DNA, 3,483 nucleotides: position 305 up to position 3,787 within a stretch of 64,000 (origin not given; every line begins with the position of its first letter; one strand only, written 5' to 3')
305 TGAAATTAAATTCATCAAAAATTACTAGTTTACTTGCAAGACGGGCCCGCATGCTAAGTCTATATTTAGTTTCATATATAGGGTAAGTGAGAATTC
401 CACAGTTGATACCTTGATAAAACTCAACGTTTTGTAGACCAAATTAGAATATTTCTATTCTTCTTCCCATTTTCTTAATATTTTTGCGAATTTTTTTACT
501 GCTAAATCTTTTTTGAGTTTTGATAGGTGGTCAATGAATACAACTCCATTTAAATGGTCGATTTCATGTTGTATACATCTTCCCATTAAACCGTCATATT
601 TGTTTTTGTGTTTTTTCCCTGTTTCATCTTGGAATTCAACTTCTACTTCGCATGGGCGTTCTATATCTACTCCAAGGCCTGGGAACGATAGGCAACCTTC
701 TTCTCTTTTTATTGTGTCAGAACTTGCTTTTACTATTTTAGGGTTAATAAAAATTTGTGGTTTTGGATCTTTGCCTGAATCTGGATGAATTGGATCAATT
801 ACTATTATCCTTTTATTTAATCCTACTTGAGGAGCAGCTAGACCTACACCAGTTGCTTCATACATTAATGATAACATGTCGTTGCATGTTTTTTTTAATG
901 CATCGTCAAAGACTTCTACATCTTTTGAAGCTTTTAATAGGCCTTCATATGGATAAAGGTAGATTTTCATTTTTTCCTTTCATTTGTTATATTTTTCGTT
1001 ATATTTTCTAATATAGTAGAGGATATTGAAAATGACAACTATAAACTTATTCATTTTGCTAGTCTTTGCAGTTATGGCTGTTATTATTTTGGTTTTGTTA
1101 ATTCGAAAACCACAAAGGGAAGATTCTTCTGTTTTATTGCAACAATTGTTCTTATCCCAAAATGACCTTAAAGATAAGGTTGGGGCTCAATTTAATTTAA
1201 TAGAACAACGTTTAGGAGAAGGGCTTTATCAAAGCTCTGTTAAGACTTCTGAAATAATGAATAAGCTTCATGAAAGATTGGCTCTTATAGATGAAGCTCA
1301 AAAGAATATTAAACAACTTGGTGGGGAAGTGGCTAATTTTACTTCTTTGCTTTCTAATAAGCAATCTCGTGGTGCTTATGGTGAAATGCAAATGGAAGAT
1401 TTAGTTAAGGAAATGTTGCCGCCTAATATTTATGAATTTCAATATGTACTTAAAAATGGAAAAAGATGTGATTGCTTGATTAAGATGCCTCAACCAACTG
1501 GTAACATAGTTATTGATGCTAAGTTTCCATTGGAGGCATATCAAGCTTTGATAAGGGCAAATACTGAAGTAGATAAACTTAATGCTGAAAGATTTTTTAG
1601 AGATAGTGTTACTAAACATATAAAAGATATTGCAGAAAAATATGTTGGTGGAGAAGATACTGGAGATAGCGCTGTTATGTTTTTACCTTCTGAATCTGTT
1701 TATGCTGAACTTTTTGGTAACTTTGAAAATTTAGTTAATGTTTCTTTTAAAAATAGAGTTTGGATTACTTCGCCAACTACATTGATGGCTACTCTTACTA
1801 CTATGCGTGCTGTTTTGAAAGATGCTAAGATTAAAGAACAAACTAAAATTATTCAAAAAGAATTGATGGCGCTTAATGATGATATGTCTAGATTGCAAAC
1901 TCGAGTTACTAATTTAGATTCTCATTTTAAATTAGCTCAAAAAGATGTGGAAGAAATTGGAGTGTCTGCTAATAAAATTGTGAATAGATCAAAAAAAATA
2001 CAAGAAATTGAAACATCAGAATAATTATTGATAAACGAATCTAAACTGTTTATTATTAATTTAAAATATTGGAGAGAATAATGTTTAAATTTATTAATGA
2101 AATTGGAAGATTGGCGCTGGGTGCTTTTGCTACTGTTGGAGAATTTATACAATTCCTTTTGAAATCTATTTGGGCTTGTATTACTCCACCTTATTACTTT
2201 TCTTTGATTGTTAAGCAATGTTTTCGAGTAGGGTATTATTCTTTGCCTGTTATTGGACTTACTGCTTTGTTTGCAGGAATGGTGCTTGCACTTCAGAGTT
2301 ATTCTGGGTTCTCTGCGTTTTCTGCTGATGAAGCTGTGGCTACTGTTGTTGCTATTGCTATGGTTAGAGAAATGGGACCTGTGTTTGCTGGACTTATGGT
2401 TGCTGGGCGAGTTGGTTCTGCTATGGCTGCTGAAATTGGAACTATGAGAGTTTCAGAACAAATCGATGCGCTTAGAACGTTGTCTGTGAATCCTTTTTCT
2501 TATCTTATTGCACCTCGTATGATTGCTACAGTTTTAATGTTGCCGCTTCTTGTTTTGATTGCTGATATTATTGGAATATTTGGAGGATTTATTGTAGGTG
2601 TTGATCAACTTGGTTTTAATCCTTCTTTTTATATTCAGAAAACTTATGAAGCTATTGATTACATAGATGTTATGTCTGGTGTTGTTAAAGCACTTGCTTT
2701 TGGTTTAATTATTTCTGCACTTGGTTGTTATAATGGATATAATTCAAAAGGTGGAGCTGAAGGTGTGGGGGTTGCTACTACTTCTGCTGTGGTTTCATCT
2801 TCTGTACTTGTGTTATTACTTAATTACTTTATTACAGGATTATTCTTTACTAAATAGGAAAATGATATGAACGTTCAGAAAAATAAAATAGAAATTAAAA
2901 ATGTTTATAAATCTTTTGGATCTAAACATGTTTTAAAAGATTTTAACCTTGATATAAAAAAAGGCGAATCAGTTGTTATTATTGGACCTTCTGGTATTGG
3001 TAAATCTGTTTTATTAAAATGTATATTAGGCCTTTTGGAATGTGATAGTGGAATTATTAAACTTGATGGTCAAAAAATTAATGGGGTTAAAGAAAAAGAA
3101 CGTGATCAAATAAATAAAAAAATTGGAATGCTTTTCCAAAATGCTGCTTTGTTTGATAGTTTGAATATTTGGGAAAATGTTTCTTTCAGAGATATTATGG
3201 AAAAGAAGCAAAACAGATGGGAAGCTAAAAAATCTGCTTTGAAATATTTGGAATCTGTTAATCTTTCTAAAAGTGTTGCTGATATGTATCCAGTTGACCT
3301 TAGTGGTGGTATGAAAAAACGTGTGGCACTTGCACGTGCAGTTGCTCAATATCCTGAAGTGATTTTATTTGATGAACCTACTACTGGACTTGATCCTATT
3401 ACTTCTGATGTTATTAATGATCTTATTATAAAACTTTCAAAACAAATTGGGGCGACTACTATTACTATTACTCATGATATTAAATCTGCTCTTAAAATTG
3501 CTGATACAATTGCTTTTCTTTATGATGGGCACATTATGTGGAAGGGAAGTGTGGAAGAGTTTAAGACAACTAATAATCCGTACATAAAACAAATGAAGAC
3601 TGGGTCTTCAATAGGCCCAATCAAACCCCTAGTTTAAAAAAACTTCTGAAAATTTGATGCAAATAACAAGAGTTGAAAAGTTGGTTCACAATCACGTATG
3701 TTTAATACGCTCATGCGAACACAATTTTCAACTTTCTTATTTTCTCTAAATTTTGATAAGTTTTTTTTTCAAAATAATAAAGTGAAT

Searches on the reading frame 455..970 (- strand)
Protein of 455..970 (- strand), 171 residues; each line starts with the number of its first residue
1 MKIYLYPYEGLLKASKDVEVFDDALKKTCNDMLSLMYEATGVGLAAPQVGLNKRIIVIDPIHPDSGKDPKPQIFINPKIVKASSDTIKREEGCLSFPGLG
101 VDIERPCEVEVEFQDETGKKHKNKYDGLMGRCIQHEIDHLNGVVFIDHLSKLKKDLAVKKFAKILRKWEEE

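Call 11: search_protein_families(library=pfam, proteins=[window:455-970:-], max_evalue=0.001)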
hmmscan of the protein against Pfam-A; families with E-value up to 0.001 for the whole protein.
window:455-970:- (171 aa): 1 family
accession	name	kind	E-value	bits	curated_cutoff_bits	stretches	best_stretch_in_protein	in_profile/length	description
PF01327.26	Pep_deformylase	-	1.7e-51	174.4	22.8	1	2-154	3-155/156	Polypeptide deformylase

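Call 17: find_encoding_contigs(protein=window:455-970:-, flank=10000, max_places=2)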
Protein window:455-970:- (171 aa): no gene with exactly this product is on record in the collection.

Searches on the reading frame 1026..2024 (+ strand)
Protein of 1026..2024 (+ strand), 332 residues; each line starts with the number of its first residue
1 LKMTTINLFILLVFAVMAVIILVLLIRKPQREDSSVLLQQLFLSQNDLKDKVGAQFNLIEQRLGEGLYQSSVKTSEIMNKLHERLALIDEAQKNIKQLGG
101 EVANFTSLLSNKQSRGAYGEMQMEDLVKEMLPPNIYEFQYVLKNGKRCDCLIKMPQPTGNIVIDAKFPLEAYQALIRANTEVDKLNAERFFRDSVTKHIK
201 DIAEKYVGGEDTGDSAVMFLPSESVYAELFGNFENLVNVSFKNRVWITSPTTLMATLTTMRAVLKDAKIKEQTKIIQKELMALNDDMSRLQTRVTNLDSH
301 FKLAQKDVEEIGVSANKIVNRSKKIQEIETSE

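Call 10: search_protein_families(library=pfam, proteins=[window:1026-2024:+], max_evalue=0.001)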
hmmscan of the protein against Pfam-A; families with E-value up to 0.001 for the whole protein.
window:1026-2024:+ (332 aa): 1 family
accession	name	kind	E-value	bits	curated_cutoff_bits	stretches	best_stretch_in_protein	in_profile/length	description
PF02646.22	RmuC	-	7.2e-58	196.4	26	1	61-331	8-287/291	RmuC family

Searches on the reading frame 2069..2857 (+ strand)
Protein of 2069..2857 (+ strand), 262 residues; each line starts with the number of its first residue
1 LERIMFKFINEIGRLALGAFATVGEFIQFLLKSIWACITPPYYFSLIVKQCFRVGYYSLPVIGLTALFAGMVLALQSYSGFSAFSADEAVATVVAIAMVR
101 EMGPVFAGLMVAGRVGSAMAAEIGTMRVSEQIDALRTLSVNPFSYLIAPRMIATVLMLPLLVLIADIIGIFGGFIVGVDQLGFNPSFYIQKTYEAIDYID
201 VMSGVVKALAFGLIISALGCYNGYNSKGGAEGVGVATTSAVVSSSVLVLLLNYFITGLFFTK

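Call 10: search_protein_families(library=pfam, proteins=[window:2069-2857:+], max_evalue=0.001)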
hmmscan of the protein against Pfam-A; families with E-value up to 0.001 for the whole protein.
window:2069-2857:+ (262 aa): 1 family
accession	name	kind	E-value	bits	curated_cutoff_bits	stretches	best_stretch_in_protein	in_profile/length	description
PF02405.21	MlaE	-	8.9e-80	267.7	22.5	1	47-256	1-210/212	Permease MlaE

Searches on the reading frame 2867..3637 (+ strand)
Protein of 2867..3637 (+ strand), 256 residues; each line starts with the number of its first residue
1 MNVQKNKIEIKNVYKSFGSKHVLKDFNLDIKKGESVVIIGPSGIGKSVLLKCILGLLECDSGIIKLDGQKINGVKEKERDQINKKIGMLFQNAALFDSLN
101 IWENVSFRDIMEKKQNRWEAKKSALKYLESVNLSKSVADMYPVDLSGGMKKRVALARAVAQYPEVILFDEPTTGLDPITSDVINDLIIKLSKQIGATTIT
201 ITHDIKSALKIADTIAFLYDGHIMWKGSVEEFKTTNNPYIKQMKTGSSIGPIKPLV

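Call 10: search_protein_families(library=pfam, proteins=[window:2867-3637:+], max_evalue=0.001)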
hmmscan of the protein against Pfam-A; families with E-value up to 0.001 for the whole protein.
window:2867-3637:+ (256 aa): 3 families
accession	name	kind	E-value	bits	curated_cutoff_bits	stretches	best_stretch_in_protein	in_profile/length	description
PF00005.33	ABC_tran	-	1.1e-36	126.8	25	1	23-173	1-137/137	ABC transporter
PF13304.12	AAA_21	-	1.2e-08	35.8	27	0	36-63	2-29/304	AAA domain, putative AbiEii toxin, Type IV TA system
PF02463.25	SMC_N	-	9.7e-07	28.9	40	1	7-205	4-201/220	RecF/RecN/SMC N terminal domain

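Call 19: find_encoding_contigs(protein=window:2867-3637:+, flank=10000, max_places=2)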
Protein window:2867-3637:+ (256 aa): 1 contig read that carries it; 1 place shown.
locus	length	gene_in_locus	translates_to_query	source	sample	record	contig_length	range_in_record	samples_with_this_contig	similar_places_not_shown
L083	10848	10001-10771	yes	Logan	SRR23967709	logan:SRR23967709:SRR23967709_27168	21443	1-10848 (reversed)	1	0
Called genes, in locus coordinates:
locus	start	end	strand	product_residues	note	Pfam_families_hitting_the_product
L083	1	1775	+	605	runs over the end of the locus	PF00912:Transgly, PF00905:Transpeptidase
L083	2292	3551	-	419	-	PF05958:tRNA_U5-meth_tr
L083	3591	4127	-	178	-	PF01923:Cob_adeno_trans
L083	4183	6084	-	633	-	PF21995:RNR-II_ins_dom, PF02867:Ribonuc_red_lgC (faint)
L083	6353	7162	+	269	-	-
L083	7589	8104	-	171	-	PF01327:Pep_deformylase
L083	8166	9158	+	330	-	PF02646:RmuC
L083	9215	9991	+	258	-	PF02405:MlaE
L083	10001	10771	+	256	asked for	PF02463:SMC_N (weak), PF00005:ABC_tran, PF13304:AAA_21 (faint)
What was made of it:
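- On Integrative conjugative element: The flanks are core genes, including about 7 kb beyond the window's left end (call 19).
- Tried and rejected: Only about 7 kb to the left was recovered, from another assembly (call 19).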
